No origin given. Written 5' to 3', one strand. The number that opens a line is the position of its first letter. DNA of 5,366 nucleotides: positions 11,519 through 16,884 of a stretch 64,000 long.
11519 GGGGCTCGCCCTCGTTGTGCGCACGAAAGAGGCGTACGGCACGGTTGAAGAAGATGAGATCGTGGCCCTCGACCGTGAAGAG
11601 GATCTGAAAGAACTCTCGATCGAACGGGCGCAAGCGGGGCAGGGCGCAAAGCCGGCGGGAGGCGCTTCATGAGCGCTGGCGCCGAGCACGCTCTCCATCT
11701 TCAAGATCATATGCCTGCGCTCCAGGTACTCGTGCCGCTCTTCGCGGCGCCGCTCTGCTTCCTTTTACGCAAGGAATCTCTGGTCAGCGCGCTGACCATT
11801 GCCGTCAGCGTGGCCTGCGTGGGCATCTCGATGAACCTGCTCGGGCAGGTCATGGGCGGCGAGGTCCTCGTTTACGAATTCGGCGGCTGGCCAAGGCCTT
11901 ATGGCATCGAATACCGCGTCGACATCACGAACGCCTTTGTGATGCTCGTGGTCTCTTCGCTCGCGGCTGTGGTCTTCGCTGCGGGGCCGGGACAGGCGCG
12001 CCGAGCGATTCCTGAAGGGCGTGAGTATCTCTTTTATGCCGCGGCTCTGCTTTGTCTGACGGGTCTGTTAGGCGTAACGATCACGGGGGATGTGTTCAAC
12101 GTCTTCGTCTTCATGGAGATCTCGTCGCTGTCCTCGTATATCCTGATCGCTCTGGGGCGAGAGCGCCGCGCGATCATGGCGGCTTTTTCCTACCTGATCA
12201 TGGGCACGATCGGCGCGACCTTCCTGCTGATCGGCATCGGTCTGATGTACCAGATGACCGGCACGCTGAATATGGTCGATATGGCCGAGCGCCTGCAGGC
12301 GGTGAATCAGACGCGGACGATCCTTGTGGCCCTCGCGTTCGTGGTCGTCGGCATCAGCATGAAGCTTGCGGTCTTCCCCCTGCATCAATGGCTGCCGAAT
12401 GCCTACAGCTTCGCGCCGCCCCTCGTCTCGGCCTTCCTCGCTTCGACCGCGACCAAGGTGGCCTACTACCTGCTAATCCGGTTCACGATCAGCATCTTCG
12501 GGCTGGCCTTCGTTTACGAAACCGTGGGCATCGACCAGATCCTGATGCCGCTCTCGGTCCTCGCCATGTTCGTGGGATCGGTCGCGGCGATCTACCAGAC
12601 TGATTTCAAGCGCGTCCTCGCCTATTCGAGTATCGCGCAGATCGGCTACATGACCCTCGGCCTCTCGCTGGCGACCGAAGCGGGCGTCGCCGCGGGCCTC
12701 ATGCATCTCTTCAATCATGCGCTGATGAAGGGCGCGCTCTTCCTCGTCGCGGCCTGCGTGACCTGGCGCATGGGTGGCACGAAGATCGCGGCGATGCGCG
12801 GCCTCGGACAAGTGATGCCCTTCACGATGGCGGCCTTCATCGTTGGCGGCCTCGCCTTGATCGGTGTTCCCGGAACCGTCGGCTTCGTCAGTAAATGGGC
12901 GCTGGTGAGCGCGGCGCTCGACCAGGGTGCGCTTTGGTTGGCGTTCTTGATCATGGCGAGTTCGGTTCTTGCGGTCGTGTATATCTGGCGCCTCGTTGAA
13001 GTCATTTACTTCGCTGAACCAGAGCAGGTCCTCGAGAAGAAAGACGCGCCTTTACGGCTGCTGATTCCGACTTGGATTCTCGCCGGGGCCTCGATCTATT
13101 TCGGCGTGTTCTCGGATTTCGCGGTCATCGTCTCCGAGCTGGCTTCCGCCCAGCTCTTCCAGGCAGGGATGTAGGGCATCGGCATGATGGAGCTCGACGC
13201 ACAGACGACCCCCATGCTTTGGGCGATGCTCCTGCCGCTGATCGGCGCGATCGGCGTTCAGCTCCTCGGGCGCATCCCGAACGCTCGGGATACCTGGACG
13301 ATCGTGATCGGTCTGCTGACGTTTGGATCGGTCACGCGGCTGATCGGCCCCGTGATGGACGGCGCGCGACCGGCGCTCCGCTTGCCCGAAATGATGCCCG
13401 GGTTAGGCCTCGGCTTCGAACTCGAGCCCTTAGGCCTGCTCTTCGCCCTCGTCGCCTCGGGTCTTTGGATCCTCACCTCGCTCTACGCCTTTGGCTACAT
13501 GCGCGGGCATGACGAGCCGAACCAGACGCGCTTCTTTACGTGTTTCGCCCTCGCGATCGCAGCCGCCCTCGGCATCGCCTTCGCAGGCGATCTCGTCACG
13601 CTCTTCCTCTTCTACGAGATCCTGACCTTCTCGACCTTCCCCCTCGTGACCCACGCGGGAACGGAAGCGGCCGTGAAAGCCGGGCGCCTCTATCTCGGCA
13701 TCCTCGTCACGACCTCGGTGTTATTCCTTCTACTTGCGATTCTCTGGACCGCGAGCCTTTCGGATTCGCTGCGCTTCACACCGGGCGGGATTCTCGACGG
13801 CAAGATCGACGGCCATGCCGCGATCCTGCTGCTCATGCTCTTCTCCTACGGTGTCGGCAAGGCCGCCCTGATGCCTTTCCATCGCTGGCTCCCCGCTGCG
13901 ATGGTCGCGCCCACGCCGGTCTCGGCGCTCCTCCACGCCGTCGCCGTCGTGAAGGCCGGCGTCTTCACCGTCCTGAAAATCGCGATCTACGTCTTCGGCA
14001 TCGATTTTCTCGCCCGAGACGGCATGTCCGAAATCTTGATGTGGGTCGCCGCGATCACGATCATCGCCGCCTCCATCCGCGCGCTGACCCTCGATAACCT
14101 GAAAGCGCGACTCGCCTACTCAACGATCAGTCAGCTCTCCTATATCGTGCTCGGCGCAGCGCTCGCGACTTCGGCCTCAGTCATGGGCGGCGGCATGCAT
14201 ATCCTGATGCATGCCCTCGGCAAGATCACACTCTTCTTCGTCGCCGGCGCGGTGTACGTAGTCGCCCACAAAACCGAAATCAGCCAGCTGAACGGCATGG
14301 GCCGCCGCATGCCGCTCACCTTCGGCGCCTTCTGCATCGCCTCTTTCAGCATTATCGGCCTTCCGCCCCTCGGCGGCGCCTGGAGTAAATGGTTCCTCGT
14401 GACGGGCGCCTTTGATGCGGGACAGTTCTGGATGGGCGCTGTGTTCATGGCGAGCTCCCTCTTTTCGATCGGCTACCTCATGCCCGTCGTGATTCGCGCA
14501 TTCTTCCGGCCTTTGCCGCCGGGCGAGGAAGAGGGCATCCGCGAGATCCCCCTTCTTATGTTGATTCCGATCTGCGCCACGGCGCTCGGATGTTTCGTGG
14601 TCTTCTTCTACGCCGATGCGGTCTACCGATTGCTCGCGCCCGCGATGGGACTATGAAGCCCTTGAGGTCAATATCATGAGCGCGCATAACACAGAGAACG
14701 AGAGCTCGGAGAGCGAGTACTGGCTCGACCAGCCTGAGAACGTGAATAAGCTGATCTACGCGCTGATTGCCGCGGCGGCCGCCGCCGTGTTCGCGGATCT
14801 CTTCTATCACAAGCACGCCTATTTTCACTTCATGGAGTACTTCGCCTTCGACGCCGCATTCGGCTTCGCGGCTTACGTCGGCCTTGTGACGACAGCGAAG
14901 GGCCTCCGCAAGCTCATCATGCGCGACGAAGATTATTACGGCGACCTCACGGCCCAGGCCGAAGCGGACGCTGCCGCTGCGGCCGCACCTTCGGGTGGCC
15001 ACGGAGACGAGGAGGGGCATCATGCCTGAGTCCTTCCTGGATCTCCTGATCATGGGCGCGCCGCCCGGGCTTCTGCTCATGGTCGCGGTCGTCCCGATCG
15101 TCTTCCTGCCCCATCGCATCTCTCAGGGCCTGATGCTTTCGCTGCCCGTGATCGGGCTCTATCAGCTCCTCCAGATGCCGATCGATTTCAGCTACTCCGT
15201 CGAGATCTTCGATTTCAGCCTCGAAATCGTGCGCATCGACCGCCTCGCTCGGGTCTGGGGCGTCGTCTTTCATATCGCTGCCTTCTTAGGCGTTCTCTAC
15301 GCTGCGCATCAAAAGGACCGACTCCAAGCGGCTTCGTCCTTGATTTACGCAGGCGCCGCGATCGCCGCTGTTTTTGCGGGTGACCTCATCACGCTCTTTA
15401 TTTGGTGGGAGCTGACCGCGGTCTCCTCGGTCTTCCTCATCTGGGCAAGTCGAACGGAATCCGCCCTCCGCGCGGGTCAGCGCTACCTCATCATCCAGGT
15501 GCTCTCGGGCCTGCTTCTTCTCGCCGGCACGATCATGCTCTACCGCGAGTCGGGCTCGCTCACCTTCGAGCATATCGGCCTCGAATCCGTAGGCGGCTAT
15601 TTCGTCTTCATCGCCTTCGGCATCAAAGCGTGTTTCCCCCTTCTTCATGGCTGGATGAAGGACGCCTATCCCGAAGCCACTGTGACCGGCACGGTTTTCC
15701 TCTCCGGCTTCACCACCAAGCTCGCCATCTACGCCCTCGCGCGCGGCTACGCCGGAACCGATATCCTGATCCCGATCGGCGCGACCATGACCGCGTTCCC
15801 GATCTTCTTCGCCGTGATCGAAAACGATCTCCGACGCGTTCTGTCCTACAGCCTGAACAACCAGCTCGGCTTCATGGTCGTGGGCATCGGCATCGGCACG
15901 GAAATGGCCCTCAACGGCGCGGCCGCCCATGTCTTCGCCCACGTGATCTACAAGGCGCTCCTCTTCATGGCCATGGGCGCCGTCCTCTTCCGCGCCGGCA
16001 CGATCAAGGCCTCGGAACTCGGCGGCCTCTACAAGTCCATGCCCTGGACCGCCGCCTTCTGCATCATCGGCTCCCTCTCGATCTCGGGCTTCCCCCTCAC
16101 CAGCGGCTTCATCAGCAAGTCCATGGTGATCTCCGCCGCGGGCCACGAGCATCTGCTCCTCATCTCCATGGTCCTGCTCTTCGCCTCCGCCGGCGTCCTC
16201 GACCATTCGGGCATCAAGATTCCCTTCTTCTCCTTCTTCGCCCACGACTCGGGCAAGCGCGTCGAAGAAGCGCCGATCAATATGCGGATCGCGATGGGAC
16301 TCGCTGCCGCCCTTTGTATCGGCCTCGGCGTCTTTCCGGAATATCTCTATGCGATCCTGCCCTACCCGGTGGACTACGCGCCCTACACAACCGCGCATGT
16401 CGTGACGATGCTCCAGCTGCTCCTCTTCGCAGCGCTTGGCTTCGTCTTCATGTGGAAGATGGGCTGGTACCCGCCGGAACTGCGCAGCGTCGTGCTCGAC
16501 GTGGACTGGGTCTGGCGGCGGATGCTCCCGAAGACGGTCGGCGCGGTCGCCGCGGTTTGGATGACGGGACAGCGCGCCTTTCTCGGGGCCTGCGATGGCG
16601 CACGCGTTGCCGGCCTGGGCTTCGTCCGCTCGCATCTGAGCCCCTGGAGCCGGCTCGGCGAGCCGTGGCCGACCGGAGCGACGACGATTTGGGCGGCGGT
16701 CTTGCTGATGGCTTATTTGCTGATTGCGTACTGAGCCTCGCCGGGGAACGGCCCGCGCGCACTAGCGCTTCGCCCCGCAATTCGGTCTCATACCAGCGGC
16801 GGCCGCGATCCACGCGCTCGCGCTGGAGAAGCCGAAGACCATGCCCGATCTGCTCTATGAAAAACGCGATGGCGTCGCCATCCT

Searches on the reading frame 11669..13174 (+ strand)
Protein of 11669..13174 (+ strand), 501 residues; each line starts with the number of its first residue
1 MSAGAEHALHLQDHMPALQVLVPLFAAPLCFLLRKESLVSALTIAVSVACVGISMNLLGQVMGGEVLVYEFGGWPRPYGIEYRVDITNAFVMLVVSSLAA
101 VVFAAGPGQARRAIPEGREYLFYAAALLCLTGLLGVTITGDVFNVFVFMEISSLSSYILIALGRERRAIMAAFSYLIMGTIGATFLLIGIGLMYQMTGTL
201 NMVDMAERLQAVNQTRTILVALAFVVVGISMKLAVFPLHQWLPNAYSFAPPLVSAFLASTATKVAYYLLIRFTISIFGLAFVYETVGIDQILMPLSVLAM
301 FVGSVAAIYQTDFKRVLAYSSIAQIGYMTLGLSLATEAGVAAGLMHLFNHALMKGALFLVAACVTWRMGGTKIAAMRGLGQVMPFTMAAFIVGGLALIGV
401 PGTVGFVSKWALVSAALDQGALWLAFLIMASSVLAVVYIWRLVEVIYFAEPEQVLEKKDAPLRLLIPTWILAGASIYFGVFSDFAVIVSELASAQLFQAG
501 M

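Call 50: search_protein_families(library=pfam, proteins=[window:11669-13174:+], max_evalue=0.0001)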
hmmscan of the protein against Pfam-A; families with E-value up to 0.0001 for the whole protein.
window:11669-13174:+ (501 aa): 2 families
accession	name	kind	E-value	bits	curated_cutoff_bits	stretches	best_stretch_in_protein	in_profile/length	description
PF00361.26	Proton_antipo_M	-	2.9e-68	230.7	21.5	1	140-434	2-293/294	NADH:quinone oxidoreductase/Mrp antiporter, TM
PF10125.14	NADHdeh_related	-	1.6e-07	31.4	27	1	123-230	71-173/218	NADH dehydrogenase I, subunit N related protein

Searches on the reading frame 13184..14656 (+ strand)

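Call 50: search_protein_families(library=pfam, proteins=[window:13184-14656:+], max_evalue=0.0001)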
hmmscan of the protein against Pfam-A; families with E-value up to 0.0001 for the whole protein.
window:13184-14656:+ (490 aa): 2 families
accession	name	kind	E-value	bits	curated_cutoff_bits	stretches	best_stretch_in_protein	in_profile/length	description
PF00361.26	Proton_antipo_M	-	1.6e-49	169.2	21.5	1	134-427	1-293/294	NADH:quinone oxidoreductase/Mrp antiporter, TM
PF00662.26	Proton_antipo_N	-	7.5e-07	29.4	24.5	1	75-118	10-51/51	NADH-Ubiquinone oxidoreductase (complex I), chain 5 N-terminus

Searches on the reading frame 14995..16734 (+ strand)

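Call 50: search_protein_families(library=pfam, proteins=[window:14995-16734:+], max_evalue=0.0001)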
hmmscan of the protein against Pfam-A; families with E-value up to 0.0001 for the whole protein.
window:14995-16734:+ (579 aa): 1 family
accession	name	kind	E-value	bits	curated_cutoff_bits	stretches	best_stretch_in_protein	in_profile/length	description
PF00361.26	Proton_antipo_M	-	4.4e-42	144.7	21.5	1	128-397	1-290/294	NADH:quinone oxidoreductase/Mrp antiporter, TM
